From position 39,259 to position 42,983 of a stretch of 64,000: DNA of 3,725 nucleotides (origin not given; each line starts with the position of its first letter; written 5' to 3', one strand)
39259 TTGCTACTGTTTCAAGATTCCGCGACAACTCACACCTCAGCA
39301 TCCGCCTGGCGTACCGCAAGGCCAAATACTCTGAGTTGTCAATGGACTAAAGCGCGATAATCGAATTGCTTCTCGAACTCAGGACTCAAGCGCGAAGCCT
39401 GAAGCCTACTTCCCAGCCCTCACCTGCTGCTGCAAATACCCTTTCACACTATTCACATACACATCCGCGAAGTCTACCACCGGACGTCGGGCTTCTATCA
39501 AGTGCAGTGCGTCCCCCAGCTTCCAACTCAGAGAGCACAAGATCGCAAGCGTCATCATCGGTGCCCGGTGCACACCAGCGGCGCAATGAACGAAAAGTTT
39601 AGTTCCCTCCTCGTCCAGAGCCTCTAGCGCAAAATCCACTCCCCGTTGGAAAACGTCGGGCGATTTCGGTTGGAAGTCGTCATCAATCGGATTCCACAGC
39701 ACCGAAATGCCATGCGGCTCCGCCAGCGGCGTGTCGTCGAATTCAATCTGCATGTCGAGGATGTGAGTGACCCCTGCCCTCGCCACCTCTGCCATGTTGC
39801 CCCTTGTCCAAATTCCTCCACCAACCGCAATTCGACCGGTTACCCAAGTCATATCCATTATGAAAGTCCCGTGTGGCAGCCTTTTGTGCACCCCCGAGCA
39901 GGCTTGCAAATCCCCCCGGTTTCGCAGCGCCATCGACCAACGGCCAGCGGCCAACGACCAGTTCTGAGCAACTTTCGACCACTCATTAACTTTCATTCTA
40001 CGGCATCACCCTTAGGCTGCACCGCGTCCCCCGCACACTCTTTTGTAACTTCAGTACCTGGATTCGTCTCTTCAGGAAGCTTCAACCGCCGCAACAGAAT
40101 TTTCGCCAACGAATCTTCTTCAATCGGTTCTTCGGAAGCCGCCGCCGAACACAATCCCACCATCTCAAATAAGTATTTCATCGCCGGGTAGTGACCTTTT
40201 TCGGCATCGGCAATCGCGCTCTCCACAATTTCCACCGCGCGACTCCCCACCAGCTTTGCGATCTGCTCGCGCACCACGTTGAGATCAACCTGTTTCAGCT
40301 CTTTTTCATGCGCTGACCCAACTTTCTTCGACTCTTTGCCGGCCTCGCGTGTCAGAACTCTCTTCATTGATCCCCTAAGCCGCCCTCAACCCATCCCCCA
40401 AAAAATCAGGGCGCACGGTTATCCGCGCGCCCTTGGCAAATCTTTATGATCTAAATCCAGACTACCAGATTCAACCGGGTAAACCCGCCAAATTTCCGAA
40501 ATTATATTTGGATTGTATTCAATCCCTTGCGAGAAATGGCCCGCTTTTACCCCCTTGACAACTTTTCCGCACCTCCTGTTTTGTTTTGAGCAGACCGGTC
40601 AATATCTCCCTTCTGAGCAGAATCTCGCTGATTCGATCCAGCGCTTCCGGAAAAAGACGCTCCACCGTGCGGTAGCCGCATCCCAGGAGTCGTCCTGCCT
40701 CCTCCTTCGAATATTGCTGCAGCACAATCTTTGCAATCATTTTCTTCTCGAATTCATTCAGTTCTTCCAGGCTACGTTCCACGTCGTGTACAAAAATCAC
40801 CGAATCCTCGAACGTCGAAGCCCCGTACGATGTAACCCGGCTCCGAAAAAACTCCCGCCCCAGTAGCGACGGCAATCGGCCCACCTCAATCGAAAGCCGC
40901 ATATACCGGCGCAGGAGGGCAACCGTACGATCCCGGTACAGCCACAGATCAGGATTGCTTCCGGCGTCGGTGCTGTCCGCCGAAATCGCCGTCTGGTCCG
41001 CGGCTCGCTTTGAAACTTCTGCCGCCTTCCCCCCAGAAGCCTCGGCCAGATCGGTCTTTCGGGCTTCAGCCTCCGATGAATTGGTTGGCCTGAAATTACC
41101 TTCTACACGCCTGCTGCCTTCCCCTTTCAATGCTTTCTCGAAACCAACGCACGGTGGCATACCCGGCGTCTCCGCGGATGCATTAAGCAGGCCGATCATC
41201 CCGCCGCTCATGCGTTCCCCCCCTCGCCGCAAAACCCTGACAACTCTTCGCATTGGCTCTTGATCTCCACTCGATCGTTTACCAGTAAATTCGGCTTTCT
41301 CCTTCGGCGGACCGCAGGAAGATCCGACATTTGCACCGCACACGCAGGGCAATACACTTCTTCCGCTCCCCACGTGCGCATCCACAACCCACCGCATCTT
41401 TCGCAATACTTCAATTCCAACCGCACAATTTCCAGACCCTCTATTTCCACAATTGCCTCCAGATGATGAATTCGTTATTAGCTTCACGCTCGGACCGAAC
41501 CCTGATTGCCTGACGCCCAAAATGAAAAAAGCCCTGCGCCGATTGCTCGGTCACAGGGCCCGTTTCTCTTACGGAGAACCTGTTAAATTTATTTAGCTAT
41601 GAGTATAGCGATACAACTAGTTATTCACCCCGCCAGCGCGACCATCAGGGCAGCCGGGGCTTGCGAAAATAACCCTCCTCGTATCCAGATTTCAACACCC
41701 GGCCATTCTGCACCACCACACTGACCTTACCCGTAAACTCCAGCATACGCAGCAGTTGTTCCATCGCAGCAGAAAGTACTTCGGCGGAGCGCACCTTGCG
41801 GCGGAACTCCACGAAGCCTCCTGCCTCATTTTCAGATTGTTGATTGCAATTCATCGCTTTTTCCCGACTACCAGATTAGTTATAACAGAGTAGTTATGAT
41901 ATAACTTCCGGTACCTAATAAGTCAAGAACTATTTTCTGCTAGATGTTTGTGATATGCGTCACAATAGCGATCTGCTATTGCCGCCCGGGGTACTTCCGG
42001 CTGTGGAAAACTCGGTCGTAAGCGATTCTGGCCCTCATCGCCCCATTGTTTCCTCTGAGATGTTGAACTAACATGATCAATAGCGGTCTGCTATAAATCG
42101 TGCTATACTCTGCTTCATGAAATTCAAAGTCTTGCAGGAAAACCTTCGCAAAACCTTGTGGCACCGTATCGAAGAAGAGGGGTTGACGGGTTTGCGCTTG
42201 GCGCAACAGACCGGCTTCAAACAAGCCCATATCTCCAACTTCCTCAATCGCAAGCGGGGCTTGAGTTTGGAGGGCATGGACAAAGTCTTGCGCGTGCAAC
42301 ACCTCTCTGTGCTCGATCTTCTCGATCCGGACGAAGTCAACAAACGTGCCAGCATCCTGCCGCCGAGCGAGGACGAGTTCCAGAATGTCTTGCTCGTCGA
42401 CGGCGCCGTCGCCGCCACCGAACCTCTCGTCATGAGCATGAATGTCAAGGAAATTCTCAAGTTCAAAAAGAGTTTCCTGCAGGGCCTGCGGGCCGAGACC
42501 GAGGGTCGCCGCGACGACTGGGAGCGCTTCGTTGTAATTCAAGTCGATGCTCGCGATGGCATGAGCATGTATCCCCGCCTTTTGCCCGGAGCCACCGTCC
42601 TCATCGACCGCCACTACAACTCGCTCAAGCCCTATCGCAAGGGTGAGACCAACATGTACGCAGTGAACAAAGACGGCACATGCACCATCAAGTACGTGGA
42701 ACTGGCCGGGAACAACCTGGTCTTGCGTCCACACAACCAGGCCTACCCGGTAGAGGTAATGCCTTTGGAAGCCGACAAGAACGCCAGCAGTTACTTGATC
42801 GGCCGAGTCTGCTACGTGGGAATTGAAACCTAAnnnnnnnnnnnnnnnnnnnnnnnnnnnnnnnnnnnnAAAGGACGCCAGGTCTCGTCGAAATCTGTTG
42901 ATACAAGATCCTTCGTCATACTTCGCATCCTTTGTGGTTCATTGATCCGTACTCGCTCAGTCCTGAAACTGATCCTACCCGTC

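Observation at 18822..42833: Integrase-less, replication-less phage-like element with fully intact structural genes: domesticated (GTA-like) particle locus or decaying prophage?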

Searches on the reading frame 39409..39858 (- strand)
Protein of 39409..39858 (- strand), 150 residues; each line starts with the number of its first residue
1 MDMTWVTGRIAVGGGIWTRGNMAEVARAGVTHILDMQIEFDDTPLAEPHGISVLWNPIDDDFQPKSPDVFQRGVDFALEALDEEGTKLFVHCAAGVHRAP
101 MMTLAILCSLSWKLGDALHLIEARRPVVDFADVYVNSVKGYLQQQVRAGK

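Call 45: find_related_loci(query=A5, collection=metagenome_contigs, flank=10000)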
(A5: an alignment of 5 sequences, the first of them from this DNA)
Query A5 (150 aa) in metagenome_contigs; peptide patterns used: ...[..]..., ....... (x = any residue, [..] = any of these).
600 stretches matched a pattern (row limit reached: there are more); 412 encode a relative of the query (tblastn E <= 1e-3); the best 80 are kept; 80 distinct loci.
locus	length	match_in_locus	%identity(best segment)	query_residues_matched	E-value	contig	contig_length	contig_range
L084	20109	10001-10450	98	1-150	2e-98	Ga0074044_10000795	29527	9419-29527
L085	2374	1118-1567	91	1-150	8e-94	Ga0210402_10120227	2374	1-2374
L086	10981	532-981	89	1-150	2e-90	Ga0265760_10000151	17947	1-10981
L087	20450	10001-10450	89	1-150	2e-89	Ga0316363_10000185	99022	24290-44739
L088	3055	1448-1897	88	1-150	2e-90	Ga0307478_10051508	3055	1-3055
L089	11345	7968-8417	87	1-150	8e-89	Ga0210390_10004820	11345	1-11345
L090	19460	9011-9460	88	1-150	2e-88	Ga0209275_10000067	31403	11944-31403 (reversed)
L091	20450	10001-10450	88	1-150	2e-88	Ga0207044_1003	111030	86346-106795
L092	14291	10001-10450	87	1-150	6e-88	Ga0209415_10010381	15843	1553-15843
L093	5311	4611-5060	88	1-150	2e-87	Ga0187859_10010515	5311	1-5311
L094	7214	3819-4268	83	1-150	2e-85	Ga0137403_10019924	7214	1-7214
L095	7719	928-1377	84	1-150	4e-85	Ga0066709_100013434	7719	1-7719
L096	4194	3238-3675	88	1-146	2e-84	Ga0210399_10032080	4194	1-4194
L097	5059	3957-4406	82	1-150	3e-83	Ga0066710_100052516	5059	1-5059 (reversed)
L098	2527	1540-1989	81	1-150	7e-85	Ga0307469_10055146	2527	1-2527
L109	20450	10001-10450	75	1-150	5e-81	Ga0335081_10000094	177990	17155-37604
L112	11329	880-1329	79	1-150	5e-80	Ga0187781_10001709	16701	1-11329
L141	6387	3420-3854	79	1-145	1e-76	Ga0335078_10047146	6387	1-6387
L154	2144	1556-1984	76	1-143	8e-78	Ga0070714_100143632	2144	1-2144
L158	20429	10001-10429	76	1-143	2e-75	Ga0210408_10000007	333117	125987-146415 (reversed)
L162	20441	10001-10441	76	1-147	2e-75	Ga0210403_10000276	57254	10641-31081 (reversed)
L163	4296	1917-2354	76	1-146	3e-75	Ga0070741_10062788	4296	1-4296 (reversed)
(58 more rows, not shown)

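Call 50: search_protein_families(library=pfam, proteins=[L087:729-1388:+, L087:1650-2618:-, L087:3016-4932:+, L087:5840-6430:-, L087:6524-6931:-, L109:654-2108:+, L109:2109-3017:+, L109:4570-5511:+, L158:4171-6972:-, L158:2493-3473:+], max_evalue=0.001)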
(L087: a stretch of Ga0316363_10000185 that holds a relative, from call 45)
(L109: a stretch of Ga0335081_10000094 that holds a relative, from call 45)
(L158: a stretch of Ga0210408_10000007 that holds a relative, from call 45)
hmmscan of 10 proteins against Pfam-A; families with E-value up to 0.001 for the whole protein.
L087:729-1388:+ (219 aa): 1 family
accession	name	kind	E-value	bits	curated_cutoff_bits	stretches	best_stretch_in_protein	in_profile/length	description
PF12900.13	Pyridox_ox_2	-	3.4e-45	153.9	27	1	23-166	1-140/140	Pyridoxamine 5'-phosphate oxidase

L087:1650-2618:- (322 aa): 3 families
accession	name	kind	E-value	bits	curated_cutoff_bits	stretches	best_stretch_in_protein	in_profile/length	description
PF00107.32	ADH_zinc_N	-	1.2e-28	100.1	31.8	1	149-252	1-104/129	Zinc-binding dehydrogenase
PF13602.12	ADH_zinc_N_2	-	1e-23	85.2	27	1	182-320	2-134/134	Zinc-binding dehydrogenase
PF08240.17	ADH_N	-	3.7e-19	69.3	23.5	1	26-108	1-104/104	Alcohol dehydrogenase GroES-like domain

L087:3016-4932:+ (638 aa): 8 families
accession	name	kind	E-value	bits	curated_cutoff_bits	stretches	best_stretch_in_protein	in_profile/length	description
PF01476.26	LysM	-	1e-31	109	20.9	3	593-633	1-42/43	LysM domain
PF01464.25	SLT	-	1.1e-29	102.8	21.3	1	229-335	7-115/117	Transglycosylase SLT domain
PF23473.1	LysM3_LYK4_5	-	4.3e-11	43.1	29.3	1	454-487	7-39/48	LYK4/5 LysM3 domain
PF23577.1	LysM_RLK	-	2.7e-10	40.5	27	0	515-557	2-43/44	LysM domain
PF23472.1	LysM2_CERK1_LYK3_4_5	-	3.1e-06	27.4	27.4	0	591-633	6-53/56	LYK3/4/5 LysM2 domain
PF23446.1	LysM1_NFP_LYK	-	1.6e-05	26.1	36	0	458-497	16-56/60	NFP/LYK LysM1 domain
PF23462.1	LysM3_NFP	-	2.3e-05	25.2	28.1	0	456-496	9-48/48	NFP LysM3 domain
PF22310.2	NMB0315_dom_I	-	0.00012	22.8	27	0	210-241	13-44/83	NMB0315-like, domain I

L087:5840-6430:- (196 aa): 4 families
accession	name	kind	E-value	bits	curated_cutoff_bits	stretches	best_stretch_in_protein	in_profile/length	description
PF12680.13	SnoaL_2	-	1.6e-11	45.2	27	1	73-166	1-87/102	SnoaL-like domain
PF14534.12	DUF4440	-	1.3e-10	42.1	25.2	1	69-183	1-107/107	Domain of unknown function (DUF4440)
PF13577.12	SnoaL_4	-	4.9e-10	39.9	24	1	65-186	5-125/126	SnoaL-like domain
PF13474.12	SnoaL_3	-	2.3e-05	25.2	22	1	69-187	1-115/121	SnoaL-like domain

L087:6524-6931:- (135 aa): 0 families

L109:654-2108:+ (484 aa): 2 families
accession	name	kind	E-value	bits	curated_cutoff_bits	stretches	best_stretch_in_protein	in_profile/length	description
PF00224.27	PK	-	1.4e-118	396.2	30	1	17-338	2-328/328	Pyruvate kinase, barrel domain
PF02887.21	PK_C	-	2.3e-33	115.1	28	1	369-481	1-114/114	Pyruvate kinase, alpha/beta domain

L109:2109-3017:+ (302 aa): 1 family
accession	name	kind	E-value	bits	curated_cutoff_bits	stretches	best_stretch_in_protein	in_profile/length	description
PF03544.19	TonB_C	-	7.3e-10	39.6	24.6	1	239-300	15-77/79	Gram-negative bacterial TonB protein C-terminal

L109:4570-5511:+ (313 aa): 2 families
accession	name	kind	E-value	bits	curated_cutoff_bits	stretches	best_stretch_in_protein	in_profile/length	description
PF05569.17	Peptidase_M56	-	2.1e-08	34.1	31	1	144-263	169-295/296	BlaR1 peptidase M56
PF01435.24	Peptidase_M48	-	5.2e-05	23.6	20.3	0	146-190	41-87/186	Peptidase family M48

L158:4171-6972:- (933 aa): 8 families
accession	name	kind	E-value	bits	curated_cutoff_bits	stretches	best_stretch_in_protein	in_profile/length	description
PF00069.31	Pkinase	-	5.6e-47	160.8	31.7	1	9-270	1-253/263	Protein kinase domain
PF07714.23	PK_Tyr_Ser-Thr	-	2.6e-30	106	23.1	1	11-269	3-249/258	Protein tyrosine and serine/threonine kinase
PF07676.18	PD40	-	2.3e-21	75.6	20.9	0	435-463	12-38/38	WD40-like Beta Propeller Repeat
PF25174.1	Beta-prop_THOC3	-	1.4e-12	47.6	305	1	532-640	93-189/272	THOC3 beta-propeller domain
PF00930.27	DPPIV_N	-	3.3e-09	36.4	22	1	466-592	86-201/354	Dipeptidyl peptidase IV (DPP IV) N-terminal region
PF02897.21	Peptidase_S9_N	-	1.1e-07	31.4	24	0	532-593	128-188/414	Prolyl oligopeptidase, N-terminal beta-propeller domain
PF01636.29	APH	-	1.8e-07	31.6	23.2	0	121-158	164-202/239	Phosphotransferase enzyme family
PF03109.22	ABC1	-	2.8e-07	30.4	22.9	1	55-156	121-217/244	ABC1 atypical kinase-like domain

L158:2493-3473:+ (326 aa): 9 families
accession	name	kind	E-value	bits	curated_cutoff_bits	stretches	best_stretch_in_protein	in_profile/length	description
PF13280.12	WYL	-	3.3e-19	69.1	21.8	1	140-202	3-68/70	WYL domain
PF25583.1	WCX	-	1.3e-17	64.3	23.9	1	234-311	2-76/76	WCX domain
PF08279.18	HTH_11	-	2.1e-14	53.6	25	1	7-59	3-54/55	HTH domain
PF13412.12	HTH_24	-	1.2e-05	25.2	21.9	1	10-47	9-46/48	Winged helix-turn-helix DNA-binding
PF08220.18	HTH_DeoR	-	4.7e-05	23.5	21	1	11-47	7-43/57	DeoR-like helix-turn-helix domain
PF02082.26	Rrf2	-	7.5e-05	23.3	30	1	7-65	12-69/132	Iron-dependent Transcriptional regulator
PF13404.12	HTH_AsnC-type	-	0.0001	22.5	27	1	11-39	10-38/42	AsnC-type helix-turn-helix domain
PF19187.6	HTH_PafC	-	0.00051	20.3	32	1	4-48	4-48/115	PafC helix-turn-helix domain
PF25212.1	HVO_A0114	-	0.00081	19.6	27.6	0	10-47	28-65/84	HVO_A0114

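Call 109: search_protein_families(library=pfam, proteins=[L141:2966-3331:+, L112:408-800:+, L154:896-1276:+, L109:9403-9846:+, L163:1531-1887:+, L090:8505-8876:+, L162:8138-8383:+, L163:187-399:+], max_evalue=0.5)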
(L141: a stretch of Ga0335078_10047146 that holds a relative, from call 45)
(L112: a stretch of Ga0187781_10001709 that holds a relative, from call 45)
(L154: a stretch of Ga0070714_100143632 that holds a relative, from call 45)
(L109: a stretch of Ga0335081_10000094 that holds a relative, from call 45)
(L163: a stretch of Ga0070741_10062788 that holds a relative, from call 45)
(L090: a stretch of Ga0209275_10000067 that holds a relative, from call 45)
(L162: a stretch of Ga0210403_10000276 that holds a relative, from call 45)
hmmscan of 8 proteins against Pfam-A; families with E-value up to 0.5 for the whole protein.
L141:2966-3331:+ (122 aa): 0 families

L112:408-800:+ (131 aa): 3 families
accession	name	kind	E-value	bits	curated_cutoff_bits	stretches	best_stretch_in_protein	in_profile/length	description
PF08043.17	Xin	-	0.073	13.2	20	1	68-78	1-11/16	Xin repeat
PF25340.1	BCD_RFX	-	0.13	12.1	24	1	25-67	141-182/270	RFX BCD domain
PF21343.2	ACAD9-ACADV_C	-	0.15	12.8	27.8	1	23-71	56-101/120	ACAD9/ACADV, C-terminal domain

L154:896-1276:+ (127 aa): 4 families
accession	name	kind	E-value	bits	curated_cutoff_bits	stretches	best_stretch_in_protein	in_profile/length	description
PF24393.1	Pepco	-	0.016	16.1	27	1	5-67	18-80/112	Pepco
PF02178.24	AT_hook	-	0.038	14.3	17.4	1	11-21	2-12/13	AT hook motif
PF05308.16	Mito_fiss_reg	-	0.042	14.5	26.3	1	31-110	128-211/244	Mitochondrial fission regulator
PF11159.13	DUF2939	-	0.15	12.9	24.8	1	22-53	27-58/93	Protein of unknown function (DUF2939)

L109:9403-9846:+ (148 aa): 0 families

L163:1531-1887:+ (119 aa): 2 families
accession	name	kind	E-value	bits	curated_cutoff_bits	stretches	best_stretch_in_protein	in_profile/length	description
PF21476.4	PF0610-like_N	-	0.11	13.2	33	1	83-109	12-35/50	PF0610-like, N-terminal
PF01441.24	Lipoprotein_6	-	0.14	12.6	27.8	1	10-54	120-164/170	Lipoprotein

L090:8505-8876:+ (124 aa): 1 family
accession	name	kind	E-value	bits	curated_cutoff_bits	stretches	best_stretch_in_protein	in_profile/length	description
PF14620.12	YPEB_PepSY1-2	-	0.13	12.7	31.7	1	19-57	85-122/195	YpeB sporulation, PepSY1 and PepSY2 domains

L162:8138-8383:+ (82 aa): 1 family
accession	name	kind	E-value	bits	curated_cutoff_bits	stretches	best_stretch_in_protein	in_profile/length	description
PF10055.14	DUF2292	-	0.01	15.9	22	1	36-58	5-26/37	Uncharacterized small protein (DUF2292)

L163:187-399:+ (71 aa): 1 family
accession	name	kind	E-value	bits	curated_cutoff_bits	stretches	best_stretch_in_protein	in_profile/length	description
PF10055.14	DUF2292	-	0.004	17.2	22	1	31-53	5-26/37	Uncharacterized small protein (DUF2292)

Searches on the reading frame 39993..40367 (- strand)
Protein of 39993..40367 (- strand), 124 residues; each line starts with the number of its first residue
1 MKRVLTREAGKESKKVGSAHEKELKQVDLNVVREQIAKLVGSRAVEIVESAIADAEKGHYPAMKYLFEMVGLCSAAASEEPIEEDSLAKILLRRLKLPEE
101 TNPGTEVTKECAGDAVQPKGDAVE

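Call 5: search_protein_families(library=pfam, proteins=[window:39993-40367:-], max_evalue=0.01)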
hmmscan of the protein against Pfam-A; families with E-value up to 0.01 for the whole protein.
window:39993-40367:- (124 aa): 0 families

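Call 7: search_protein_families(library=phrogs, proteins=[window:39993-40367:-], max_evalue=0.01)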
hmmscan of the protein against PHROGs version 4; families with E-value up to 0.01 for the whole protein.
window:39993-40367:- (124 aa): 0 families

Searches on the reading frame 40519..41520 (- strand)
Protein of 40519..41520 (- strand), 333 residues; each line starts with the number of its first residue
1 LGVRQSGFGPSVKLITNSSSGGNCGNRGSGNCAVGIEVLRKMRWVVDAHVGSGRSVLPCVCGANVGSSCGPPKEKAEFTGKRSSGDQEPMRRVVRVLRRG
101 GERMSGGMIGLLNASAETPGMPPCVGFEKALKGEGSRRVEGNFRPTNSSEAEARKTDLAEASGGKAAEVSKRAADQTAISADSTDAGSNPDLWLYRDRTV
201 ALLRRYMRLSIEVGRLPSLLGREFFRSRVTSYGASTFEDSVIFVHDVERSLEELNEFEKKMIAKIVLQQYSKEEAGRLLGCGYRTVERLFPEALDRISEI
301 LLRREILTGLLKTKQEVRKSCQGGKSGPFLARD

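Call 5: search_protein_families(library=pfam, proteins=[window:40519-41520:-], max_evalue=0.01)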
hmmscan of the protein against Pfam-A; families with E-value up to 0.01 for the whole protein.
window:40519-41520:- (333 aa): 0 families

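Call 7: search_protein_families(library=phrogs, proteins=[window:40519-41520:-], max_evalue=0.01)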
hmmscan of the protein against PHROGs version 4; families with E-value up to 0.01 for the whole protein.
window:40519-41520:- (333 aa): 3 families
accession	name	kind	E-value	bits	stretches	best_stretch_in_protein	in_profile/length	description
phrog_1740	-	transcription regulation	8.7e-05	22.2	1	231-306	146-221/567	RNA polymerase sigma factor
phrog_351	-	transcription regulation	0.00044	19.9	1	237-319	659-744/928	RNA polymerase sigma factor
phrog_36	-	transcription regulation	0.0015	19.2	1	242-308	128-194/220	transcriptional regulator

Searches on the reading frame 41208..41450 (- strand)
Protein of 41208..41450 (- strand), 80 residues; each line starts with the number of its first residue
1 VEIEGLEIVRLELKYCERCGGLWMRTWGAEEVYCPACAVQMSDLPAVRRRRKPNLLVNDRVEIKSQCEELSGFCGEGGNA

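Call 52: search_protein_families(library=pfam, proteins=[window:41208-41450:-], max_evalue=0.01)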
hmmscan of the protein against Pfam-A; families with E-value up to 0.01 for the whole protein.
window:41208-41450:- (80 aa): 2 families
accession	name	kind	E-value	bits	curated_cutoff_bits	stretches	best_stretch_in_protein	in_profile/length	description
PF13453.11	Zn_ribbon_TFIIB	-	0.00022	21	22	0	11-24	17-30/41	Transcription factor zinc-finger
PF06677.18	Auto_anti-p27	-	0.0011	19.5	24.1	1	14-37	16-39/40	Sjogren's syndrome/scleroderma autoantigen 1 (Autoantigen p27)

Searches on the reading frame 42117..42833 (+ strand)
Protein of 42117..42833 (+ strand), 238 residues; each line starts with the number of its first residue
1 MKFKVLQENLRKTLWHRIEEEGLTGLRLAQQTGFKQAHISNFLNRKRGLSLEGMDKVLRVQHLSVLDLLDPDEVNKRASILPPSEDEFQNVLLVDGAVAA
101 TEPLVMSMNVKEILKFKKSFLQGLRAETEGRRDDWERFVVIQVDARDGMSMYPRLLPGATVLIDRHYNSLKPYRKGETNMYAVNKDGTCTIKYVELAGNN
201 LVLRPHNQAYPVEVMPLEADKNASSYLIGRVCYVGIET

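Call 5: search_protein_families(library=pfam, proteins=[window:42117-42833:+], max_evalue=0.01)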
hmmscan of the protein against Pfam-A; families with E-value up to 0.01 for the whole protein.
window:42117-42833:+ (238 aa): 2 families
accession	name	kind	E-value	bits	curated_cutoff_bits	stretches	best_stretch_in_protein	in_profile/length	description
PF00717.28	Peptidase_S24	-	7.2e-08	32.6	23.3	1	147-231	41-115/116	Peptidase S24-like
PF13443.12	HTH_26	-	0.00039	21.1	22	1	14-70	2-59/63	Cro/C1-type HTH DNA-binding domain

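Call 7: search_protein_families(library=phrogs, proteins=[window:42117-42833:+], max_evalue=0.01)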
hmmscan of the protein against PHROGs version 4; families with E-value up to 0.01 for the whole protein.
window:42117-42833:+ (238 aa): 5 families
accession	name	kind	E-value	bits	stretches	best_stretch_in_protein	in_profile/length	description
phrog_4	-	transcription regulation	2.8e-15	57.2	1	6-235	137-336/400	transcriptional repressor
phrog_6201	-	transcription regulation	4.9e-07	30.7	1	142-232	29-112/121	CI-like repressor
phrog_1373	-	transcription regulation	1.6e-05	26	1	13-59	67-113/166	transcriptional regulator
phrog_8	-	transcription regulation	7.8e-05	23.3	1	9-125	165-257/346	transcriptional regulator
phrog_2339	-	DNA, RNA and nucleotide metabolism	0.00049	21.1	1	6-54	22-71/98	HTH DNA binding protein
